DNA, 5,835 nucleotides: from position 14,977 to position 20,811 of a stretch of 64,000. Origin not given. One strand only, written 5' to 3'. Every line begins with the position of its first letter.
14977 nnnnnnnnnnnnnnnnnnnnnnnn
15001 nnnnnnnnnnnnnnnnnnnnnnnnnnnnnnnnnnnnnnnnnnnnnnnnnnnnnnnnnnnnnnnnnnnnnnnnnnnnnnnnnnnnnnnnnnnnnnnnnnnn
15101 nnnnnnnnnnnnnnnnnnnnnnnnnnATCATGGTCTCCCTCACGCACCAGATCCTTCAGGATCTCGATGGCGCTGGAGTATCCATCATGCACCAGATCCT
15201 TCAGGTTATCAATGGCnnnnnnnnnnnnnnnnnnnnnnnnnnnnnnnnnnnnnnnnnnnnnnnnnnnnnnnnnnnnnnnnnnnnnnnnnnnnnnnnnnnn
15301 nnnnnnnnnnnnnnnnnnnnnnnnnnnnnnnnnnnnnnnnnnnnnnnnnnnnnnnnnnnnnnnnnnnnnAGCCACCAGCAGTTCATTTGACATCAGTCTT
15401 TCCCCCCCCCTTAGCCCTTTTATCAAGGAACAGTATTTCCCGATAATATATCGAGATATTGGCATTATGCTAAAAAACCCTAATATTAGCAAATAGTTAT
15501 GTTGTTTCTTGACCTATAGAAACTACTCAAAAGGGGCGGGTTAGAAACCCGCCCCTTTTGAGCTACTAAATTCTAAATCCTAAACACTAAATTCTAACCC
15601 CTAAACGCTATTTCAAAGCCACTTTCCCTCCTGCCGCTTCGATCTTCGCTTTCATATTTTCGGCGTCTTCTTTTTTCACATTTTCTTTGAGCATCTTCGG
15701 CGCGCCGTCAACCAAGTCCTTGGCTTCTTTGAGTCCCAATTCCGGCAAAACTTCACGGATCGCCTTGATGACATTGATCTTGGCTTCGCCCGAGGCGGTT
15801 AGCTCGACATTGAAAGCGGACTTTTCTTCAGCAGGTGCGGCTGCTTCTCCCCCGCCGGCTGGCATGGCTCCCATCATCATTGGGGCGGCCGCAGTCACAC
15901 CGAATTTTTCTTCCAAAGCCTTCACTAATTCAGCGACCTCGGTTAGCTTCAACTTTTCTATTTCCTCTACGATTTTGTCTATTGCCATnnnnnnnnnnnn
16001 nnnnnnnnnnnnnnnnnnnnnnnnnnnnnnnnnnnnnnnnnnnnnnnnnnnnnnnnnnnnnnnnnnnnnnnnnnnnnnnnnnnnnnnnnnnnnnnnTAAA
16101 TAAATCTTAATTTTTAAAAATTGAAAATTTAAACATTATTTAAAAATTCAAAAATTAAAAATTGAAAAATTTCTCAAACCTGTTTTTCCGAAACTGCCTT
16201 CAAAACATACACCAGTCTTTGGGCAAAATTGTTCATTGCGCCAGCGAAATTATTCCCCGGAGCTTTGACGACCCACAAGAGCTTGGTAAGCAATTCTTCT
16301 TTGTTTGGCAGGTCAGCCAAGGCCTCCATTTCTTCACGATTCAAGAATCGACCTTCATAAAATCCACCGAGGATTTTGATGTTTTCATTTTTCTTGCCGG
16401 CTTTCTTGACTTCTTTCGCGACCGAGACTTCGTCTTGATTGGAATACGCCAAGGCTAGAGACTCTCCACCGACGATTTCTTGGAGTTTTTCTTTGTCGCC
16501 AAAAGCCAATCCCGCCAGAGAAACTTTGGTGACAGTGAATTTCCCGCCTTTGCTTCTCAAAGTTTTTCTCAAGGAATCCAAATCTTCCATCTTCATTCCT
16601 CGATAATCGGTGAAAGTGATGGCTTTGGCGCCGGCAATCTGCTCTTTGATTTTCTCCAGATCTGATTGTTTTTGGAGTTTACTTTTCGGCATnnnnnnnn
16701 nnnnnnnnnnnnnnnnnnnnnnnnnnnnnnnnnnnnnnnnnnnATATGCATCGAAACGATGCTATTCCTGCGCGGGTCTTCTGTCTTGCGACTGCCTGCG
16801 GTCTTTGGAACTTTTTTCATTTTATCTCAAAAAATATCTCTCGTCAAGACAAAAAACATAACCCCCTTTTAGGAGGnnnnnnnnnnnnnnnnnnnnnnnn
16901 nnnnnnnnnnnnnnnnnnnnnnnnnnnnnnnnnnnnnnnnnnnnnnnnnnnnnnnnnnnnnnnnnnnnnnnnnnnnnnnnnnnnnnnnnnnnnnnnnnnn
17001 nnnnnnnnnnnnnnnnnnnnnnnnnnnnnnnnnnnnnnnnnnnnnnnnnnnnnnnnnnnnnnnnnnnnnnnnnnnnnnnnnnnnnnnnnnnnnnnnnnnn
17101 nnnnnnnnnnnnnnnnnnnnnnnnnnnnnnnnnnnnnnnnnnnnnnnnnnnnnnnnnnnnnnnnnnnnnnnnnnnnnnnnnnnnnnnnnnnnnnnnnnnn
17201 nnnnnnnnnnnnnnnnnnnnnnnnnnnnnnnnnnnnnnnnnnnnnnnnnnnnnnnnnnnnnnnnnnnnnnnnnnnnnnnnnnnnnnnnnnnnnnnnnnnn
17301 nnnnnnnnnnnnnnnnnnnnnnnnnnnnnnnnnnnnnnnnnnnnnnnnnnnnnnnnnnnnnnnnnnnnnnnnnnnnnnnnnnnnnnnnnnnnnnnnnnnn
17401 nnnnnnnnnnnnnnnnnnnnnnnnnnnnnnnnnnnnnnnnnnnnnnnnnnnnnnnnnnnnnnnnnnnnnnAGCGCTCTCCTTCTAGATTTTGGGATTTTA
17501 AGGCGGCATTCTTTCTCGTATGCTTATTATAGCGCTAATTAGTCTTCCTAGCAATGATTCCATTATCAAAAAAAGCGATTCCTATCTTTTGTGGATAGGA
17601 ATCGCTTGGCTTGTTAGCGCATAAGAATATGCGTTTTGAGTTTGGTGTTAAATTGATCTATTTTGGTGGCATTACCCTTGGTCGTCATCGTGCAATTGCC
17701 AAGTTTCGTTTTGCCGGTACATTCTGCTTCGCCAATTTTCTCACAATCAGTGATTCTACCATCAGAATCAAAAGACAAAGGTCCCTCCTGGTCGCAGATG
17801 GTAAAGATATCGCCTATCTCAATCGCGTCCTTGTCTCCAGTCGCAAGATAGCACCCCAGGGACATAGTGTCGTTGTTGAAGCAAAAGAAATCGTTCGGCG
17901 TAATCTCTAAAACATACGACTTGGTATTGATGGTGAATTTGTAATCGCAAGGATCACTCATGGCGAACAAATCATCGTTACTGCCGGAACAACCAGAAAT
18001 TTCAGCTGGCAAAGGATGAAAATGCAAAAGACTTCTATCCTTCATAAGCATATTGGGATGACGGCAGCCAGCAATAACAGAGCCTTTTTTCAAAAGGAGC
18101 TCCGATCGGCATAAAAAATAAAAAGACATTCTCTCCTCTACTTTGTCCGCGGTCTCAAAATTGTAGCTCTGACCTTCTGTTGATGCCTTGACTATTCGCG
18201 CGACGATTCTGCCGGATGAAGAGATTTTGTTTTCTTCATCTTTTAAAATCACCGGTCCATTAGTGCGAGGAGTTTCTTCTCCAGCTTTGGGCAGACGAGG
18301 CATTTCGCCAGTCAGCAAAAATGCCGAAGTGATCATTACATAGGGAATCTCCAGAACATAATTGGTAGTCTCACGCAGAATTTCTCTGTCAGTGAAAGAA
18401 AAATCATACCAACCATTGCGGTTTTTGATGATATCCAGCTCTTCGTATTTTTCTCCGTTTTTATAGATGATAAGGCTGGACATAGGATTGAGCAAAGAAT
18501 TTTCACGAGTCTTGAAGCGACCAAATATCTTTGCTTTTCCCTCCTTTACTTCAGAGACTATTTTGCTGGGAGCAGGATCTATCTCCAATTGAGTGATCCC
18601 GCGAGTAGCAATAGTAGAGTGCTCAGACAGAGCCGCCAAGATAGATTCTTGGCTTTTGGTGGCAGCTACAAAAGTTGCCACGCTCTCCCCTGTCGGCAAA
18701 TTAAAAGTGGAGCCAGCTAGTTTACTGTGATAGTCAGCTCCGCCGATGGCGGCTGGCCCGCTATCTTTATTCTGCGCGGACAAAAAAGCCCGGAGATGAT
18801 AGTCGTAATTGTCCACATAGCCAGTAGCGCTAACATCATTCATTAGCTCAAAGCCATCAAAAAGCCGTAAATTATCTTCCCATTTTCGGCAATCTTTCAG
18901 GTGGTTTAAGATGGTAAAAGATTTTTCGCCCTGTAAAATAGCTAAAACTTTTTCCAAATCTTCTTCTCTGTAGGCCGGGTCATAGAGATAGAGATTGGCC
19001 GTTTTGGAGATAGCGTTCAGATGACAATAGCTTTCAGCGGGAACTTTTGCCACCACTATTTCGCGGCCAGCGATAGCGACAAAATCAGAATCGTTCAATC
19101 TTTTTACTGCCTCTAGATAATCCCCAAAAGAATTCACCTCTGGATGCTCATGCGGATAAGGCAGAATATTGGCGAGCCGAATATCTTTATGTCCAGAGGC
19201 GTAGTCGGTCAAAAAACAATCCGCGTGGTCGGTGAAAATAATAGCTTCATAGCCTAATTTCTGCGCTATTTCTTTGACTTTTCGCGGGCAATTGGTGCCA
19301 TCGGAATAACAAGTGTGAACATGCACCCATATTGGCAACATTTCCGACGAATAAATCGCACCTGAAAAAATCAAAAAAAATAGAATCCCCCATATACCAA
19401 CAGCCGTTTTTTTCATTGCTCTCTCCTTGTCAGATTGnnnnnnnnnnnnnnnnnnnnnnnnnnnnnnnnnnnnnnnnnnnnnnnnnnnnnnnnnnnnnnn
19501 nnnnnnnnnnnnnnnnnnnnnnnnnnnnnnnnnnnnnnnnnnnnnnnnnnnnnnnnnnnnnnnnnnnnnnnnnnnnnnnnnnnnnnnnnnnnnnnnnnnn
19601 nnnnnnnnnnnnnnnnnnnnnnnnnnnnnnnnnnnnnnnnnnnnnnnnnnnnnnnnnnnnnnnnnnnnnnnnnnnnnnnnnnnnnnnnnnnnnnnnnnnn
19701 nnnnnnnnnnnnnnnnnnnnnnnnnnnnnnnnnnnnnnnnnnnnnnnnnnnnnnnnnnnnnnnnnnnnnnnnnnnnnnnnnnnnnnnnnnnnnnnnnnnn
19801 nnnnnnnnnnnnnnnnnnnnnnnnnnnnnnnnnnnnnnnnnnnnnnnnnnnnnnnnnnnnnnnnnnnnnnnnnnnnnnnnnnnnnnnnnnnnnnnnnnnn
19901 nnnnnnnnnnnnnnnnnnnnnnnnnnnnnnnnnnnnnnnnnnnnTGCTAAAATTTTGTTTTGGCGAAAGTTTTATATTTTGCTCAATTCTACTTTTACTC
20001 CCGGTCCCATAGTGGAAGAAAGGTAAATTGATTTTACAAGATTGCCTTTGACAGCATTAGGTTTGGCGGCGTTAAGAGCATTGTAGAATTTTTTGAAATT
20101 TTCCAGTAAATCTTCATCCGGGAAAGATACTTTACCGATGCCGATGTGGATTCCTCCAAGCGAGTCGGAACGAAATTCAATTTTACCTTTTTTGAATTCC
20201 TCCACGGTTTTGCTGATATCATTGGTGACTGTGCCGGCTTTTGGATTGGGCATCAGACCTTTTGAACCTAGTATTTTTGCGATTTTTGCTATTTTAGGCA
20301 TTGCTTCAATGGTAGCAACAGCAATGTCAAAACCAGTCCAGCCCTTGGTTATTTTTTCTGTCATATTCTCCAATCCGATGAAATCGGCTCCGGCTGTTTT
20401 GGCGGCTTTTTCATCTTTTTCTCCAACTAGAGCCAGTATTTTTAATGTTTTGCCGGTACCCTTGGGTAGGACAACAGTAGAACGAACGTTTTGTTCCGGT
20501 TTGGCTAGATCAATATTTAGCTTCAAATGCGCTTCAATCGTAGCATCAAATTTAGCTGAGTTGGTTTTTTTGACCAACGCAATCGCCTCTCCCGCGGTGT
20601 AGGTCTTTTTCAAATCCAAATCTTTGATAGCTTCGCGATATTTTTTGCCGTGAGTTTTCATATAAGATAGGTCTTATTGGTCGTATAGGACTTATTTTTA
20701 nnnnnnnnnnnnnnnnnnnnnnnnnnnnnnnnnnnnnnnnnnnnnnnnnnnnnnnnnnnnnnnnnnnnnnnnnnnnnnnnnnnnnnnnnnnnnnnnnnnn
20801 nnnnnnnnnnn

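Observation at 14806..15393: Tandem-repeat protein built from ~8 copies of a 15-aa helix unit (90-nt DNA period) in a GC-rich island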

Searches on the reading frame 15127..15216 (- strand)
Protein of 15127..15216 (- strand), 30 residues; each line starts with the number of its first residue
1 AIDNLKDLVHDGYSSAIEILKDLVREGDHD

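Call 63: search_solved_structures(query=A5, max_evalue=1, show_alignments=3)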
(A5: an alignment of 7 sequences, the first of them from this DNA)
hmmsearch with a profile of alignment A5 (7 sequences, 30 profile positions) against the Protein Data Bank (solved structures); distinct sequences matched with E-value up to 1: 12.
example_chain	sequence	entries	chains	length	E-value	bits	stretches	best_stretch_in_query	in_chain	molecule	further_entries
2k77_A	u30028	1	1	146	0.018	17.8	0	4-21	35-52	Negative regulator of genetic competence clpC/mecB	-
2y1r_A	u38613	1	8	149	0.019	17.7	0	4-21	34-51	NEGATIVE REGULATOR OF GENETIC COMPETENCE CLPC/MECB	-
2y1q_A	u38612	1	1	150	0.019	17.7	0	4-21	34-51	NEGATIVE REGULATOR OF GENETIC COMPETENCE CLPC/MECB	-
5hbn_A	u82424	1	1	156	0.021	17.6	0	4-21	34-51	Negative regulator of genetic competence ClpC/MecB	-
8otk_A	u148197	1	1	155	0.022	17.5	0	4-21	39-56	ATP-dependent Clp protease ATP-binding subunit ClpC / Negative regulator of tic competence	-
8b3s_Z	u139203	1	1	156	0.022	17.5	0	4-21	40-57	ATP-dependent Clp protease ATP-binding subunit ClpC / Negative regulator of tic competence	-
7eyd_Q9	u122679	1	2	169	0.023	17.5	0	18-26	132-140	Allophycocyanin subunit beta-18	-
8e55_A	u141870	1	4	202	0.042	16.6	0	8-21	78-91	SG135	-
4p15_A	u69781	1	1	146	0.072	15.9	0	4-22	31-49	Bacillus lehensis ClpC N-terminal domain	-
3pxg_A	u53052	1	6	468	0.18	14.6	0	4-21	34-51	Negative regulator of genetic competence ClpC/MecB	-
3pxi_A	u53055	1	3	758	0.59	12.9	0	4-21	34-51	Negative regulator of genetic competence ClpC/MecB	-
4yjw_A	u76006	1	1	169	0.76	12.6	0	18-26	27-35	DUF3829 family protein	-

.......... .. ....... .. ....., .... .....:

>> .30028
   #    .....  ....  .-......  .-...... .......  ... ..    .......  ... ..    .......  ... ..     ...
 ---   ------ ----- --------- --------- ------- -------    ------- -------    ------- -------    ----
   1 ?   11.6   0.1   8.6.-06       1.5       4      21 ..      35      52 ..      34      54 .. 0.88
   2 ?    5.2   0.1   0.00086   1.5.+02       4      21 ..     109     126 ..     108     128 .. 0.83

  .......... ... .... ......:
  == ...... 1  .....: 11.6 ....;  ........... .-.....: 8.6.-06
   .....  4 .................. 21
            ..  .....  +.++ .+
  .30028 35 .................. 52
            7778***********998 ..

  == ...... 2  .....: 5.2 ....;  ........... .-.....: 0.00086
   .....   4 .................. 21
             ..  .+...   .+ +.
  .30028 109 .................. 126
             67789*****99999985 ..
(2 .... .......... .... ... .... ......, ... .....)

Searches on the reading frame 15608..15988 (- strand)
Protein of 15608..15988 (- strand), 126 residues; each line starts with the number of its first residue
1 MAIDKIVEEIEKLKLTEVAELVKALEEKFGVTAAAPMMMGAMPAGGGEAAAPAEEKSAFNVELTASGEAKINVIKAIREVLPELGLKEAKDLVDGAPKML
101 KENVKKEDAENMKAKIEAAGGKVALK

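Call 12: search_protein_families(library=pfam, proteins=[window:15608-15988:-], max_evalue=0.001)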
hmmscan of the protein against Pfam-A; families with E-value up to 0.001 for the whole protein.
window:15608-15988:- (126 aa): 2 families
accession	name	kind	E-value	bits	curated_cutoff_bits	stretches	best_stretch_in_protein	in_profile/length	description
PF00542.24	Ribosomal_L12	-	8.2e-26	90.6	25.9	1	59-126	1-67/67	Ribosomal protein L7/L12 C-terminal domain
PF16320.10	Ribosomal_L12_N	-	2.6e-18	65.9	25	1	3-49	2-48/48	Ribosomal protein L7/L12 dimerisation domain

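Call 17: find_encoding_contigs(protein=window:15608-15988:-, flank=10000)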
Protein window:15608-15988:- (126 aa): 2 contigs read that carry it; 2 places shown.
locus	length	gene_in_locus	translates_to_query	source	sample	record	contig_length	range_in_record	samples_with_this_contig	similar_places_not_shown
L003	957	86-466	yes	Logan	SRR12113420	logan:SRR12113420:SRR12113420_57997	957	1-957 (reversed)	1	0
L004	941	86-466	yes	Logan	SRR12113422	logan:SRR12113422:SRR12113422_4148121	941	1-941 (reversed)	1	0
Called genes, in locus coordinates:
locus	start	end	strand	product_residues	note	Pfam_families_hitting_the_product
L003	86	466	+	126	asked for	PF16320:Ribosomal_L12_N, PF00542:Ribosomal_L12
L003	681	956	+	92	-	?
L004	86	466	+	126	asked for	PF16320:Ribosomal_L12_N, PF00542:Ribosomal_L12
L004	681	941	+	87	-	?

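Call 35: find_related_loci(query=window:15608-15988:-, collection=genome_contigs, flank=6000)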
Query window:15608-15988:- (126 aa) in genome_contigs; peptide patterns used: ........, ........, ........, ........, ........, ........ (x = any residue, [..] = any of these).
599 stretches matched a pattern (row limit reached: there are more); 438 encode a relative of the query (tblastn E <= 1e-3); the best 80 are kept; 80 distinct loci.
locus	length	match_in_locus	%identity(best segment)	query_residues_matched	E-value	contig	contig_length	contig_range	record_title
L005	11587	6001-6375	90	3-126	2e-65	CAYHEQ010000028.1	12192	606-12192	MAG TPA_asm: uncultured Candidatus Saccharibacteria bacterium isolate ERP119705_co11_467 genome assembly, contig: NODE_4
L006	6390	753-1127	71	2-126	8e-42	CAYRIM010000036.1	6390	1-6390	MAG TPA_asm: uncultured Candidatus Saccharibacteria bacterium isolate binchicken_co256_359 genome assembly, contig: NODE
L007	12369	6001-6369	73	3-126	5e-42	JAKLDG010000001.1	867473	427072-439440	MAG: Patescibacteria group bacterium isolate RA.bin104 RA.bin104_1, whole genome shotgun sequence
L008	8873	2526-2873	74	6-126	6e-39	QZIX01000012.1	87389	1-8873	MAG: Candidatus Parcubacteria bacterium isolate SURF_54 contig-100_232_length_87389_read_count_787958, whole genome shot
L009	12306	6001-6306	61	6-108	1e-34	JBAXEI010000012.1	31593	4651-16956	MAG: Candidatus Berkelbacteria bacterium isolate ELA241 MAG241_12, whole genome shotgun sequence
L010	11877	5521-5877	66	5-126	3e-34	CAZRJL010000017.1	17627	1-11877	MAG TPA_asm: uncultured Bdellovibrionales bacterium isolate binchicken_co220_173 genome assembly, contig: NODE_1982_leng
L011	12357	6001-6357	66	6-126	3e-34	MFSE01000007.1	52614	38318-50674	MAG: Candidatus Moranbacteria bacterium RIFOXYA12_FULL_35_19 rifixya3_full_scaffold_211, whole genome shotgun sequence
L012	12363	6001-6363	69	6-126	5e-34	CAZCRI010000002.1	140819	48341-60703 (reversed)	MAG TPA_asm: uncultured Candidatus Saccharibacteria bacterium isolate binchicken_co269_59 genome assembly, contig: NODE_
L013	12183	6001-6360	66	6-126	2e-33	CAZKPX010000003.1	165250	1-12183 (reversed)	MAG TPA_asm: uncultured Candidatus Saccharibacteria bacterium isolate SRP344714_co2_351 genome assembly, contig: NODE_16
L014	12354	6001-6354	69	6-126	1e-33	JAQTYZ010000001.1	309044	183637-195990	MAG: Patescibacteria group bacterium isolate STC_49 NODE_48_length_309044_cov_4.564705_Sandtown_C, whole genome shotgun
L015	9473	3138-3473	58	6-126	1e-33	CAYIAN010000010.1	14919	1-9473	MAG TPA_asm: uncultured Candidatus Saccharibacteria bacterium isolate ERP119705_co1_745 genome assembly, contig: NODE_48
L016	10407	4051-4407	65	6-126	1e-33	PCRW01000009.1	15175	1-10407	MAG: Candidatus Moranbacteria bacterium CG23_combo_of_CG06-09_8_20_14_all_35_22 CG23_scaffold_3910_c, whole genome shotg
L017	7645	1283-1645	63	3-126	9e-33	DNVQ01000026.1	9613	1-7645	MAG TPA_asm: Candidatus Moraniibacteriota bacterium isolate UBA12141 contig_2327, whole genome shotgun sequence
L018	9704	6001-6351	69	6-126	8e-33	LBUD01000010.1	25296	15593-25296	MAG: Parcubacteria group bacterium GW2011_GWA2_38_13 US74_C0010, whole genome shotgun sequence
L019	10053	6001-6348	60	6-126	7e-33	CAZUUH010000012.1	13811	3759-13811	MAG TPA_asm: uncultured Candidatus Saccharibacteria bacterium isolate SRP192927_co3_445 genome assembly, contig: NODE_10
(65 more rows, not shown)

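Call 75: search_protein_families(library=pfam, proteins=[L005:6708-7073:+, L005:7404-8165:-, L005:8182-8883:+], max_evalue=0.001)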
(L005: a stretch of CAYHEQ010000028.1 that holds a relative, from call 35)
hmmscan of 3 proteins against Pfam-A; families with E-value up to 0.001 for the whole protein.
L005:6708-7073:+ (121 aa): 0 families

L005:7404-8165:- (253 aa): 2 families
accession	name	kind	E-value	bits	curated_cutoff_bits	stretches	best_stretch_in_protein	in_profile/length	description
PF01978.25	TrmB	-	4.6e-14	52.5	25.6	1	6-72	1-66/68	Sugar-specific transcriptional regulator TrmB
PF13412.12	HTH_24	-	9.9e-05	22.3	21.9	1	12-57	2-47/48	Winged helix-turn-helix DNA-binding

L005:8182-8883:+ (233 aa): 0 families

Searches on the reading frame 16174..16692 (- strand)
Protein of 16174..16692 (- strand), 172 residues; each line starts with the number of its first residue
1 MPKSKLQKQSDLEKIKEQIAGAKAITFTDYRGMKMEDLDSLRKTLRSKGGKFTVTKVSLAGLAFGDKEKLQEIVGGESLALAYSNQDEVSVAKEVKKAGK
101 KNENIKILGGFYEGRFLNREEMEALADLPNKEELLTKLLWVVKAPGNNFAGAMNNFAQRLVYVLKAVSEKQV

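Call 12: search_protein_families(library=pfam, proteins=[window:16174-16692:-], max_evalue=0.001)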
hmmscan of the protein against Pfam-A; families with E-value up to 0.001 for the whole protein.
window:16174-16692:- (172 aa): 1 family
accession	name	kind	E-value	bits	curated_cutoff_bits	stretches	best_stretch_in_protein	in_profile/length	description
PF00466.25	Ribosomal_L10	-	1e-15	58.1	22.8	1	5-97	3-97/100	Ribosomal protein L10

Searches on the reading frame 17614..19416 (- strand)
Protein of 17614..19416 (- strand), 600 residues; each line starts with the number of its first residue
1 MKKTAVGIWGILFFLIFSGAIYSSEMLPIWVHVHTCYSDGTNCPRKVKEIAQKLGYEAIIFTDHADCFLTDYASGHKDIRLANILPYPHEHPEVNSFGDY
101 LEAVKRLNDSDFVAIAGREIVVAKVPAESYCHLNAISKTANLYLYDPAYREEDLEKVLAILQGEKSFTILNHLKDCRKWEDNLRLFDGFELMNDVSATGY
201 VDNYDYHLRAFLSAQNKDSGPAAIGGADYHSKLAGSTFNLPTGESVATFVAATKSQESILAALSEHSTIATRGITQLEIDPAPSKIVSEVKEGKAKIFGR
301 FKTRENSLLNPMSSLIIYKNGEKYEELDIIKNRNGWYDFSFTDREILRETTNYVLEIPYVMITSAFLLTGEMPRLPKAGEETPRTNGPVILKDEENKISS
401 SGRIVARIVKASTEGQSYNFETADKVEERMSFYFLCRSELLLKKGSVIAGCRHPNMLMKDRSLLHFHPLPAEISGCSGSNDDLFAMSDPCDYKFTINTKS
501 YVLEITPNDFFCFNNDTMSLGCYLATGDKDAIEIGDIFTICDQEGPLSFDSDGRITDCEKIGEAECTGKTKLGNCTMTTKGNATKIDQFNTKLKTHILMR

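Call 12: search_protein_families(library=pfam, proteins=[window:17614-19416:-], max_evalue=0.001)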
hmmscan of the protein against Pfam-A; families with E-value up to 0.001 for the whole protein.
window:17614-19416:- (600 aa): 1 family
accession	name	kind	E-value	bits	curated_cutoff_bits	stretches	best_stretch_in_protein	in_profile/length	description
PF02811.25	PHP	-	3.6e-07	31.1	26.4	1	32-138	3-80/164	PHP domain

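Call 50: search_protein_families(library=padloc, proteins=[window:17614-19416:-], max_evalue=0.01)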
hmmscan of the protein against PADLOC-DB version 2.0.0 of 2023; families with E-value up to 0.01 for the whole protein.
window:17614-19416:- (600 aa): 0 families

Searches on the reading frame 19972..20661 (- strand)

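Call 12: search_protein_families(library=pfam, proteins=[window:19972-20661:-], max_evalue=0.001)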
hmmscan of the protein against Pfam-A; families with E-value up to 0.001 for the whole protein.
window:19972-20661:- (229 aa): 1 family
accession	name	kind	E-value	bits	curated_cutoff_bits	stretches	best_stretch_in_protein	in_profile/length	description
PF00687.26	Ribosomal_L1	-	7.3e-58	195.8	32.2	1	30-220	1-198/198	Ribosomal protein L1p/L10e family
